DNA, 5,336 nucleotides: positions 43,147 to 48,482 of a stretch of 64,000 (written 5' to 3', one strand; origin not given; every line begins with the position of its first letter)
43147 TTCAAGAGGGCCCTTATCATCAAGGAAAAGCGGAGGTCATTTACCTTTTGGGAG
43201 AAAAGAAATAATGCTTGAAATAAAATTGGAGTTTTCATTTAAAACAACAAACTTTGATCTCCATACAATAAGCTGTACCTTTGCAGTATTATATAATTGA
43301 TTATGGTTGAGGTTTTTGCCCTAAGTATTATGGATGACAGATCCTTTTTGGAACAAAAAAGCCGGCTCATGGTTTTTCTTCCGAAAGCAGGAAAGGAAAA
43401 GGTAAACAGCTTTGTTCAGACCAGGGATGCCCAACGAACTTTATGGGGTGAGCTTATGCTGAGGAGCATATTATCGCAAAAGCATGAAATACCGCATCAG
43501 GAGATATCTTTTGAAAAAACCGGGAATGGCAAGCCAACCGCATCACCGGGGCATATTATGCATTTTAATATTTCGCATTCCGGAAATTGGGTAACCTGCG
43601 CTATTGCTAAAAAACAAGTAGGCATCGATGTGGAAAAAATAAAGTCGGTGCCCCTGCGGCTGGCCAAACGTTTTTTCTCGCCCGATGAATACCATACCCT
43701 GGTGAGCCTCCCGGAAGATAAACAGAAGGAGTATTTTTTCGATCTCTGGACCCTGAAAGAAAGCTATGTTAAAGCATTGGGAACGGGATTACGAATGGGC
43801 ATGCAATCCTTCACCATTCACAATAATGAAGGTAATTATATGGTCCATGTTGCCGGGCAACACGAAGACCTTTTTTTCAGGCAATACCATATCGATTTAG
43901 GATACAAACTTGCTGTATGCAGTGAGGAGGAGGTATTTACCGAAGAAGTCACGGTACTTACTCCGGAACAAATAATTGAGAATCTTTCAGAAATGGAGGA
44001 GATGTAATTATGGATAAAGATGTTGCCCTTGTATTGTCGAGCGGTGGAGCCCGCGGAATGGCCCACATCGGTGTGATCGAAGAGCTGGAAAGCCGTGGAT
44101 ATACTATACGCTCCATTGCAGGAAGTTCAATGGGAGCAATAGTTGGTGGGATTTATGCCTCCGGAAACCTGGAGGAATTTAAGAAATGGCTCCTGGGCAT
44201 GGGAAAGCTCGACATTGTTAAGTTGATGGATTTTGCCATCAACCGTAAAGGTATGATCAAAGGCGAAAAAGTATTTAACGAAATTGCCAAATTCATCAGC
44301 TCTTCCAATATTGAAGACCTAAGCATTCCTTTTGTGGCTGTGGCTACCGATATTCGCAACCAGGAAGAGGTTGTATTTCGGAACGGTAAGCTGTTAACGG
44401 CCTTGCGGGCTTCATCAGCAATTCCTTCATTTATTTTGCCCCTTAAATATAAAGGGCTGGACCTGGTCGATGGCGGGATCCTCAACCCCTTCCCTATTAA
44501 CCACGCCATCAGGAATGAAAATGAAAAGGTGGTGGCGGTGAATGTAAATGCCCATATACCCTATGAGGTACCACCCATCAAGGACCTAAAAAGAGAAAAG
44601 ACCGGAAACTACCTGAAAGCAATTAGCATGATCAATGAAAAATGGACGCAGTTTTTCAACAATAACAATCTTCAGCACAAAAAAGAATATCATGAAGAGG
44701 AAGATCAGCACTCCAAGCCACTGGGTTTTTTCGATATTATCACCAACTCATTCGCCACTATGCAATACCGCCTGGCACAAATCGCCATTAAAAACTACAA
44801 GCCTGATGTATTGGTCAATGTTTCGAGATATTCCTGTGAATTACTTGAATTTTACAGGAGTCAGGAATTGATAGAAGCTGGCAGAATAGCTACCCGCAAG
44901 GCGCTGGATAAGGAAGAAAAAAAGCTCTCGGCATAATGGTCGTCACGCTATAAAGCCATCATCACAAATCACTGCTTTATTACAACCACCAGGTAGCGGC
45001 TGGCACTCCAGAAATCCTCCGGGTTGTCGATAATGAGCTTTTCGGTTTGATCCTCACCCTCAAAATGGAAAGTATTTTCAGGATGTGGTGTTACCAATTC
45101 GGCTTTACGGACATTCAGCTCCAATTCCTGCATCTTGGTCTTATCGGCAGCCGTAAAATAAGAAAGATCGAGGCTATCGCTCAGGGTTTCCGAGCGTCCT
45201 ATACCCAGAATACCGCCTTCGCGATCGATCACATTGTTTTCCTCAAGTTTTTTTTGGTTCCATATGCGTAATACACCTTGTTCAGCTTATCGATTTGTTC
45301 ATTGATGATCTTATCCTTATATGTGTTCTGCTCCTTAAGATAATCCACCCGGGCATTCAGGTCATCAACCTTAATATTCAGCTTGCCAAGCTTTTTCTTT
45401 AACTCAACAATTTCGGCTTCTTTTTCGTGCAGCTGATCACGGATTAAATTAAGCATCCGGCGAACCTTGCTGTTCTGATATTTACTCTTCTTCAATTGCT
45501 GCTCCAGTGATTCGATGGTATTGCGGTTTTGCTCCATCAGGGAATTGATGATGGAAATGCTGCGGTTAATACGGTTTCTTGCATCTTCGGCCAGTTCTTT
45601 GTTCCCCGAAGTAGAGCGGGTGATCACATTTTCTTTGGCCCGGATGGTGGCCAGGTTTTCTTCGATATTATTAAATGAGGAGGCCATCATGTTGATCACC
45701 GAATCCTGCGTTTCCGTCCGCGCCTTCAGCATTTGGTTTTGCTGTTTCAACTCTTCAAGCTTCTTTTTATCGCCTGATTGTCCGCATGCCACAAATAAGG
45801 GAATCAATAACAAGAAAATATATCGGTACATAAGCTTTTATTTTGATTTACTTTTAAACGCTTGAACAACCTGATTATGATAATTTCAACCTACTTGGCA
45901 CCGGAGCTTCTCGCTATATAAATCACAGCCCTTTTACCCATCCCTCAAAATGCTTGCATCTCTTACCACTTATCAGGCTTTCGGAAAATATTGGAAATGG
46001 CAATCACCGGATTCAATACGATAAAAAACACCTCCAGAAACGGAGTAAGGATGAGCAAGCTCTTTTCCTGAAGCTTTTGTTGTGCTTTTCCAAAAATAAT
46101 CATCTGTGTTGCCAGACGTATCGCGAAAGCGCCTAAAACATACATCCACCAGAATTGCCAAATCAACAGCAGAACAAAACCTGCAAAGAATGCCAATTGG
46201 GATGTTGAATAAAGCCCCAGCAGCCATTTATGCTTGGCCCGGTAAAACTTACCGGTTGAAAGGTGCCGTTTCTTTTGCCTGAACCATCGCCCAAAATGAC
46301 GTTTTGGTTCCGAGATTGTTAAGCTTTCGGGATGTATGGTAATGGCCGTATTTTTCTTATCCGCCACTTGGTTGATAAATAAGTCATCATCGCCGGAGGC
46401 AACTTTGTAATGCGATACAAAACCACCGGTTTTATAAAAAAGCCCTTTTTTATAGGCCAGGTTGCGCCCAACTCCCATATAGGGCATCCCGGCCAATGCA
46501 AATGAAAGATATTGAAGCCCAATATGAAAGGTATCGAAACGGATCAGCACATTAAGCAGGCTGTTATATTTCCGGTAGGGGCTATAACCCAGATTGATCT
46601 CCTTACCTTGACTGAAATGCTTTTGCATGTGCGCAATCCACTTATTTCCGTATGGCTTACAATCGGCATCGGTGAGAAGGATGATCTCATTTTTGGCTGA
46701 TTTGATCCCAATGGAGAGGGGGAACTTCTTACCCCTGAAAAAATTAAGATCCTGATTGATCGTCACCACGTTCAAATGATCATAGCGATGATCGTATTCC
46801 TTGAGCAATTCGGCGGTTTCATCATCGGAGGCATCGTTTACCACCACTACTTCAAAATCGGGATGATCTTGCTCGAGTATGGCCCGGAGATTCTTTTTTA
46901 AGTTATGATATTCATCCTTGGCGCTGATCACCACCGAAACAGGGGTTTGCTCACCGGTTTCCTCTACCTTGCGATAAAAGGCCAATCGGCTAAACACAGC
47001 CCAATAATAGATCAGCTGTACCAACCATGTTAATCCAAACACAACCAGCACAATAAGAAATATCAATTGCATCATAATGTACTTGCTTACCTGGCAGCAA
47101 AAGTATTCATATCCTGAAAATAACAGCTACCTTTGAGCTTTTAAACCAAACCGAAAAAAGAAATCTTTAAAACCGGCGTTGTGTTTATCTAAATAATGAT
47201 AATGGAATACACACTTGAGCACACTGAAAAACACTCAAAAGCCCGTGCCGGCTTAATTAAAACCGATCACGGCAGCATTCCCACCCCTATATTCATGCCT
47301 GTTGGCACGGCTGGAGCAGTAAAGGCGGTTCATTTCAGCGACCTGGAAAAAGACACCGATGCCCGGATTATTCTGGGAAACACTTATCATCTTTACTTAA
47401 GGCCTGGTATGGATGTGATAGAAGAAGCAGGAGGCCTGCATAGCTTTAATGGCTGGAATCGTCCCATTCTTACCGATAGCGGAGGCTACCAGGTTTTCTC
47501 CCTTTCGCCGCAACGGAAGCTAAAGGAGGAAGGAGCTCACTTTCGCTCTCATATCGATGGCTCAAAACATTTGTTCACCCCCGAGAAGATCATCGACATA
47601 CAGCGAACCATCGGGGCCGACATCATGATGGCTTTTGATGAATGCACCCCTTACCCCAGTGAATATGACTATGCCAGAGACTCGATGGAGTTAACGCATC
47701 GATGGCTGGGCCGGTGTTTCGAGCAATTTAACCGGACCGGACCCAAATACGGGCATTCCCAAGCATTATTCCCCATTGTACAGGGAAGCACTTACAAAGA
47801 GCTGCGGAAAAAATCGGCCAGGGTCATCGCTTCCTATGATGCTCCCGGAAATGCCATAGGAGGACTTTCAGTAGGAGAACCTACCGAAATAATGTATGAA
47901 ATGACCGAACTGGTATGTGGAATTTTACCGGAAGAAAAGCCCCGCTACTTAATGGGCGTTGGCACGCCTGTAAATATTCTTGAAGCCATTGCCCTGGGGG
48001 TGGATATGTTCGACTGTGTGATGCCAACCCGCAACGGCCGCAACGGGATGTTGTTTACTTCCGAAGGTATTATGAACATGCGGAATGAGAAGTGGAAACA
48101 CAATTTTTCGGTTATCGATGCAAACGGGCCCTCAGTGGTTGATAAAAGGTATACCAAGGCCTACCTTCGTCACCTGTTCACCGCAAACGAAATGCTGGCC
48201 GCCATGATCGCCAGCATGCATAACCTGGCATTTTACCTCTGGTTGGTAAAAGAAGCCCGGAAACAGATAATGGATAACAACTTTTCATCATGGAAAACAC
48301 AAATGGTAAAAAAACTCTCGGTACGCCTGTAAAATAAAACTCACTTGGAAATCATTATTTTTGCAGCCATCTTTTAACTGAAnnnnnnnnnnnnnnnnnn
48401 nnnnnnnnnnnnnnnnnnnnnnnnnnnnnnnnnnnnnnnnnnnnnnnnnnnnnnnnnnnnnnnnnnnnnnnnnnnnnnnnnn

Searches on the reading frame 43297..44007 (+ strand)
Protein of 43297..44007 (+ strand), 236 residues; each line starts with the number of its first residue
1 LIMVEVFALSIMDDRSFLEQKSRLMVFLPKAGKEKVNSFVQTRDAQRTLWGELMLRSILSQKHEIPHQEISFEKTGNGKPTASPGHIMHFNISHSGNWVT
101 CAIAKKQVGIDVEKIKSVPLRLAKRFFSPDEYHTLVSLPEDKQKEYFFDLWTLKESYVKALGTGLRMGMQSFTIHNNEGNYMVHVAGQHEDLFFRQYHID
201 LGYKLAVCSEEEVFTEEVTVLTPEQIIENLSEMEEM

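Call 44: search_protein_families(library=pfam, proteins=[window:43297-44007:+], max_evalue=0.001)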
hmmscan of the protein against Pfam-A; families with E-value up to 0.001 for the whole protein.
window:43297-44007:+ (236 aa): 2 families
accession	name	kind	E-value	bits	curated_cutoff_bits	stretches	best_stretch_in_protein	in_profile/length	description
PF01648.25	ACPS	-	1.2e-22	80.5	25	1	107-208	1-111/111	4'-phosphopantetheinyl transferase superfamily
PF22624.1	AASDHPPT_N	-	3.5e-16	59.7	27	1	23-102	12-96/100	4'-phosphopantetheinyl transferase, N-terminal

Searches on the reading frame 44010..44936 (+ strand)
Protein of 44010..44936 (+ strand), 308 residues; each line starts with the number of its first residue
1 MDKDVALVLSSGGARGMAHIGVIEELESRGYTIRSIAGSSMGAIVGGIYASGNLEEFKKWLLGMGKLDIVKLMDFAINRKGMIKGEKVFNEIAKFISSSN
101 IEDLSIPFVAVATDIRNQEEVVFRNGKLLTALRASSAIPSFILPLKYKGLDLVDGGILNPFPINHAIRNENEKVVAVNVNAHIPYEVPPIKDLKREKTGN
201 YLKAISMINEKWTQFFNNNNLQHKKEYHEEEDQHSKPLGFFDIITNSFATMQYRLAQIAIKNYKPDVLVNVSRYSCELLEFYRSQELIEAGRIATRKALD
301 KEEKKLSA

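Call 44: search_protein_families(library=pfam, proteins=[window:44010-44936:+], max_evalue=0.001)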
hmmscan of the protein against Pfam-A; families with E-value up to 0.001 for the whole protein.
window:44010-44936:+ (308 aa): 1 family
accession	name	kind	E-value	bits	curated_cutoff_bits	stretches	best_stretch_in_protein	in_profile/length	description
PF01734.28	Patatin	-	9.4e-29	101.4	27.7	1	7-167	1-191/191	Patatin-like phospholipase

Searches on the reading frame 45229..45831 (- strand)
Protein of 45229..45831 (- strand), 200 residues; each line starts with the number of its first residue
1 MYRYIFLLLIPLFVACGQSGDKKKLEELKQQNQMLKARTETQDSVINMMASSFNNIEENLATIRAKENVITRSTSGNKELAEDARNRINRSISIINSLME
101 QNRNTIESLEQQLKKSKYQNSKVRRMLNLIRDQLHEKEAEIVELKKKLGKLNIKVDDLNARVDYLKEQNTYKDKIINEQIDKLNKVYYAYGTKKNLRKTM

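Call 44: search_protein_families(library=pfam, proteins=[window:45229-45831:-], max_evalue=0.001)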
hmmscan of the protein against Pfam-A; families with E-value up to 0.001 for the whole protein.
window:45229-45831:- (200 aa): 0 families

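Call 79: search_protein_families(library=pfam, proteins=[window:45229-45831:-], max_evalue=0.01)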
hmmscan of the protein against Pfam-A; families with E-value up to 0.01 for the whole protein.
window:45229-45831:- (200 aa): 3 families
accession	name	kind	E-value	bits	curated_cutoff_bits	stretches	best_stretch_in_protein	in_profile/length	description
PF05266.19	DUF724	-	0.0026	18.1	38.4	0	22-64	136-178/188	Protein of unknown function (DUF724)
PF08614.16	ATG16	-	0.009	16.6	33.7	1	34-183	5-160/200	Autophagy protein 16 (ATG16)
PF14703.12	PHM7_cyt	-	0.0095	16.6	27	1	87-169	36-123/174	Cytosolic domain of 10TM putative phosphate transporter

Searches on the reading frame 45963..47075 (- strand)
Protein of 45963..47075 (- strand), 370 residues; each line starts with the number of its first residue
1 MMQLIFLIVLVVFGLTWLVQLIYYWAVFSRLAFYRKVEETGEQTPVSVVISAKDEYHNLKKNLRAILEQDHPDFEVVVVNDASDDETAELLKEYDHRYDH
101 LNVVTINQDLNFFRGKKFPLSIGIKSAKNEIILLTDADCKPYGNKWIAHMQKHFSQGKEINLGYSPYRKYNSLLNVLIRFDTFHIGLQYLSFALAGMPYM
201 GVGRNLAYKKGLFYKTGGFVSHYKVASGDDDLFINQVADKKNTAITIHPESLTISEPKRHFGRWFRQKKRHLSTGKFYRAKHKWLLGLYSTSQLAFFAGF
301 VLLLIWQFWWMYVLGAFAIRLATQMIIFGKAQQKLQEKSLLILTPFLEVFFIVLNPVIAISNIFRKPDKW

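Call 44: search_protein_families(library=pfam, proteins=[window:45963-47075:-], max_evalue=0.001)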
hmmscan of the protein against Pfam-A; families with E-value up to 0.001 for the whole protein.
window:45963-47075:- (370 aa): 4 families
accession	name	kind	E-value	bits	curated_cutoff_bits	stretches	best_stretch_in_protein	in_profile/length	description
PF00535.33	Glycos_transf_2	-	6.8e-20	72.1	23.3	1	47-179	1-129/168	Glycosyl transferase family 2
PF13641.12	Glyco_tranf_2_3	-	1.2e-13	52.1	27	1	45-271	2-227/230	Glycosyltransferase like family 2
PF10111.15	Glyco_tranf_2_2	-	7e-05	22.9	27.3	1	48-235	2-198/276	Glycosyltransferase like family 2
PF13632.12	Glyco_trans_2_3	-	0.00011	22.5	27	1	141-321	17-196/198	Glycosyl transferase family group 2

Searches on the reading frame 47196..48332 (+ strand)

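Call 44: search_protein_families(library=pfam, proteins=[window:47196-48332:+], max_evalue=0.001)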
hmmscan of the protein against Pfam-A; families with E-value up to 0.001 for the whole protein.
window:47196-48332:+ (378 aa): 1 family
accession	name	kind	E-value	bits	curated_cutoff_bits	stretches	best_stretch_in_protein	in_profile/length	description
PF01702.25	TGT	-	9.9e-155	515.4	26.3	1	15-374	2-355/357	Queuine tRNA-ribosyltransferase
